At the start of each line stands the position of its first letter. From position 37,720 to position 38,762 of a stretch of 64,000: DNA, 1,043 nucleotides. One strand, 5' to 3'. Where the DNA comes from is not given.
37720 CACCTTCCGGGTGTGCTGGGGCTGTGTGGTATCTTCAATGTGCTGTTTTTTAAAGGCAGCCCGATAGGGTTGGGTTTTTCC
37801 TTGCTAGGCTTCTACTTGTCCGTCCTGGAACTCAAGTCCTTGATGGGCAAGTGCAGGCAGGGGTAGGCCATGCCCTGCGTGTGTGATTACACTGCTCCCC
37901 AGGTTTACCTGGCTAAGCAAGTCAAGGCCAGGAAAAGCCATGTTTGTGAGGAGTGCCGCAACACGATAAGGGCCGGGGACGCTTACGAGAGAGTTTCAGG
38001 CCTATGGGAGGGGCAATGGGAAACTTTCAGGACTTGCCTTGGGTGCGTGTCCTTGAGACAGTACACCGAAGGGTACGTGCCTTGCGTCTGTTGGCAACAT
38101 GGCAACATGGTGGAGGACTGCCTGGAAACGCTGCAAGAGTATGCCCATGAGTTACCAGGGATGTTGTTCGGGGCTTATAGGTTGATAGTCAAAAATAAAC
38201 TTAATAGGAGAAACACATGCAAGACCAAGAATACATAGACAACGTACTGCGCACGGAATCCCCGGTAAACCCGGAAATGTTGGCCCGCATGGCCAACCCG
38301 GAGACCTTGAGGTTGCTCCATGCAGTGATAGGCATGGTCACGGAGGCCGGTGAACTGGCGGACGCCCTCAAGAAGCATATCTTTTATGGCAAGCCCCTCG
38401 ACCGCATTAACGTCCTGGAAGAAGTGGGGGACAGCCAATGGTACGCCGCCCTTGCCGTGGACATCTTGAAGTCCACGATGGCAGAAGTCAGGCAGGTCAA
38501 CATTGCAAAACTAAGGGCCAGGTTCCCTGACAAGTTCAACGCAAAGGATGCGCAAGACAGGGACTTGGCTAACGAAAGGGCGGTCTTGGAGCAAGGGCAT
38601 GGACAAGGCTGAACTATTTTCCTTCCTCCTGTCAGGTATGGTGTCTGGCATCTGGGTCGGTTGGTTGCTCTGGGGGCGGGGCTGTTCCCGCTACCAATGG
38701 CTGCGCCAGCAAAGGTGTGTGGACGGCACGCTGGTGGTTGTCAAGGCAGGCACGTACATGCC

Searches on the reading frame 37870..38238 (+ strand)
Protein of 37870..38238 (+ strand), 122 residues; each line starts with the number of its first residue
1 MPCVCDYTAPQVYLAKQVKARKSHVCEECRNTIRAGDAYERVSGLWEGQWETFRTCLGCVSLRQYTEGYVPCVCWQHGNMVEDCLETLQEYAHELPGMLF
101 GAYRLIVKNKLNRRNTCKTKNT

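Call 19: search_protein_families(library=phrogs, proteins=[window:37870-38238:+], max_evalue=0.01)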
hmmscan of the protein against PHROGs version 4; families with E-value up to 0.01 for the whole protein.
window:37870-38238:+ (122 aa): 4 families
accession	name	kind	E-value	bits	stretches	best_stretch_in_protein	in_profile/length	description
phrog_19515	-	unknown function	1.8e-12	48.7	1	5-63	18-76/117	-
phrog_7314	-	unknown function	9.9e-12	46.1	1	15-69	6-60/134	-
phrog_28814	-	unknown function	4.7e-09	37.5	1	15-66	7-58/134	-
phrog_16244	-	unknown function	0.0051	18.1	1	15-76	8-69/87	-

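Call 25: find_related_loci(query=window:37870-38238:+, collection=viral_contigs, flank=6000)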
Query window:37870-38238:+ (122 aa) in viral_contigs; peptide patterns used: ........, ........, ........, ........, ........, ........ (x = any residue, [..] = any of these).
5 stretches matched a pattern, but none encodes a relative of the query by tblastn (E <= 1e-3).

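Call 39: find_homologous_proteins(query=window:37870-38238:+, max_evalue=0.001)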
Query window:37870-38238:+ (122 aa): 3 proteins with E <= 0.001 among 5 candidates.
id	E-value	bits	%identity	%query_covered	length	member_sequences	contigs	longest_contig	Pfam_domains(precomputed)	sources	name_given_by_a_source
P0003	1.4e-81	289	100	100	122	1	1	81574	-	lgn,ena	-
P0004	4.9e-38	148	56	90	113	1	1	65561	-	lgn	-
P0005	5.1e-33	132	51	93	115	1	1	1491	-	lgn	-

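Call 40: find_encoding_contigs(protein=P0004, flank=10000)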
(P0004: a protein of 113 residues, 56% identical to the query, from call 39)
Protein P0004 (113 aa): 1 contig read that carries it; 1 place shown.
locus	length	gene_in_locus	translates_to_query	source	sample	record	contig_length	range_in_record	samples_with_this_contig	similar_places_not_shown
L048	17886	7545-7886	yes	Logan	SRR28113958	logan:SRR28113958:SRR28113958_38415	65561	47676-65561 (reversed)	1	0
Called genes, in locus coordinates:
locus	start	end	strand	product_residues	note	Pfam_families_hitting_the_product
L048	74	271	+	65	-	-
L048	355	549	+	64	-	-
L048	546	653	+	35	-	-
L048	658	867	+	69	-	-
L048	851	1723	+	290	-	-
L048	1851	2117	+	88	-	-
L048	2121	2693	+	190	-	-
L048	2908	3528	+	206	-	PF27195:YdhT_N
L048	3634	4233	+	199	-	-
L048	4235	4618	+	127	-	-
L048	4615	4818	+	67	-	-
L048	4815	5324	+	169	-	PF24239:DUF7447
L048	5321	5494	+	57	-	-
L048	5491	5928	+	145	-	-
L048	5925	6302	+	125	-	-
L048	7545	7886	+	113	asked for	-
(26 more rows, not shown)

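Call 41: find_encoding_contigs(protein=P0005, flank=10000)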
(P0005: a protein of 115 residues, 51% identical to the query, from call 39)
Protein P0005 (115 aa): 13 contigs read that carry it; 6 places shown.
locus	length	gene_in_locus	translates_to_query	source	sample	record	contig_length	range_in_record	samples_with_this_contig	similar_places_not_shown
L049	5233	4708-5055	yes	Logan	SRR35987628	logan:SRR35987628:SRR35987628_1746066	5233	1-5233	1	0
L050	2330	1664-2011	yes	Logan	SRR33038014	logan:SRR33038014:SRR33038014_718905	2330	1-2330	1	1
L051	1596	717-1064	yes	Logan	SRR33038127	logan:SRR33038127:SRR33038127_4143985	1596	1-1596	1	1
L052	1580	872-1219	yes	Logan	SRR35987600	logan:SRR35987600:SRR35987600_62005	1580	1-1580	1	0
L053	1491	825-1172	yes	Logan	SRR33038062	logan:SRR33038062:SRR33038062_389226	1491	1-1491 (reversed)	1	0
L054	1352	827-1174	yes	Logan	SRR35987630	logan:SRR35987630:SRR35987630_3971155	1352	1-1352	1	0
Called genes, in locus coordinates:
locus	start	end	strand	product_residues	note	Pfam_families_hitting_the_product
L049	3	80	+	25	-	?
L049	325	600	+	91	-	-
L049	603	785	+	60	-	-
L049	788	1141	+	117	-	-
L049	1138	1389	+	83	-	-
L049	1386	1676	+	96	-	-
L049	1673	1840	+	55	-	-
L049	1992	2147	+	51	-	-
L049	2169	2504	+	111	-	-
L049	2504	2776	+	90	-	-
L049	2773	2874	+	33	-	-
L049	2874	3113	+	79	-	-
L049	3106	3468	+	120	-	-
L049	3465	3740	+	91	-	-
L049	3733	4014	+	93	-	-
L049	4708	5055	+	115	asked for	-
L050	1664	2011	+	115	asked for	-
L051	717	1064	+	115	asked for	-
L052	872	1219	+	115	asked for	-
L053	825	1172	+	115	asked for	-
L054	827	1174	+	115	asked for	-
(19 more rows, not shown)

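Call 54: find_related_loci(query=A2, collection=genome_contigs, flank=8000)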
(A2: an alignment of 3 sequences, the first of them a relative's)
Query A2 (122 aa) in genome_contigs; peptide patterns used: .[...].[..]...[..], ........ (x = any residue, [..] = any of these).
50 stretches matched a pattern; 2 encode a relative of the query (tblastn E <= 1e-3); 2 distinct loci.
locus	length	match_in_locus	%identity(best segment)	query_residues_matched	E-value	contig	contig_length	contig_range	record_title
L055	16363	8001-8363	44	1-114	2e-29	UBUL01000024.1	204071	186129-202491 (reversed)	Rhizobiales bacterium isolate AFS036838 genome assembly, contig: contig_24, whole genome shotgun sequence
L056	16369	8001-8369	44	1-122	4e-35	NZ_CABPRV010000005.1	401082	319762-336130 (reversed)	Pandoraea capi strain LMG 20602, whole genome shotgun sequence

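Call 55: find_related_loci(query=A2, collection=viral_contigs, flank=8000)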
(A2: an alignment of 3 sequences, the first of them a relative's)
Query A2 (122 aa) in viral_contigs; peptide patterns used: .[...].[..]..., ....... (x = any residue, [..] = any of these).
25 stretches matched a pattern; 6 encode a relative of the query (tblastn E <= 1e-3); 6 distinct loci.
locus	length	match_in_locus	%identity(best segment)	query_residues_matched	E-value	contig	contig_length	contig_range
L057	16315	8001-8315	50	1-104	2e-35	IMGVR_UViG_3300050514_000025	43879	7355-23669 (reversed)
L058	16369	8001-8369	44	1-122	1e-34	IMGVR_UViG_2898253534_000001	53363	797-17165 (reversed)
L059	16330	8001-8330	48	1-110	4e-31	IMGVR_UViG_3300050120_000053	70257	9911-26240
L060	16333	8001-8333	43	1-107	2e-28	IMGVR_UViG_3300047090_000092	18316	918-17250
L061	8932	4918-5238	41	1-103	1e-22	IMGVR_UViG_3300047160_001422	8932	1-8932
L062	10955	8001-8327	39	1-108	3e-22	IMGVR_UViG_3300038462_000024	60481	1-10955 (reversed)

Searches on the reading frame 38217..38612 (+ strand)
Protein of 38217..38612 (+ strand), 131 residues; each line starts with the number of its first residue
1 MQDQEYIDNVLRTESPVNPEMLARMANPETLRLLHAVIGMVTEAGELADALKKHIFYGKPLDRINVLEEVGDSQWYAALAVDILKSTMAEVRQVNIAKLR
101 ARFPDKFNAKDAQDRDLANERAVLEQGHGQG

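Call 19: search_protein_families(library=phrogs, proteins=[window:38217-38612:+], max_evalue=0.01)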
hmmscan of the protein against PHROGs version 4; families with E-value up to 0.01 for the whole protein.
window:38217-38612:+ (131 aa): 4 families
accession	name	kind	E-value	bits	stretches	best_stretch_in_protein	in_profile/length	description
phrog_229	-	other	5e-41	142.4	1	6-130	253-373/533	MazG-like pyrophosphatase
phrog_37613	-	other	2.7e-12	47.4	1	24-122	284-383/394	MazG-like pyrophosphatase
phrog_16522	-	other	4.3e-12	46.9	2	1-87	1-73/296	MazG-like pyrophosphatase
phrog_22758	-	other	6.1e-12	46.7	1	32-115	129-216/221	MazG-like pyrophosphatase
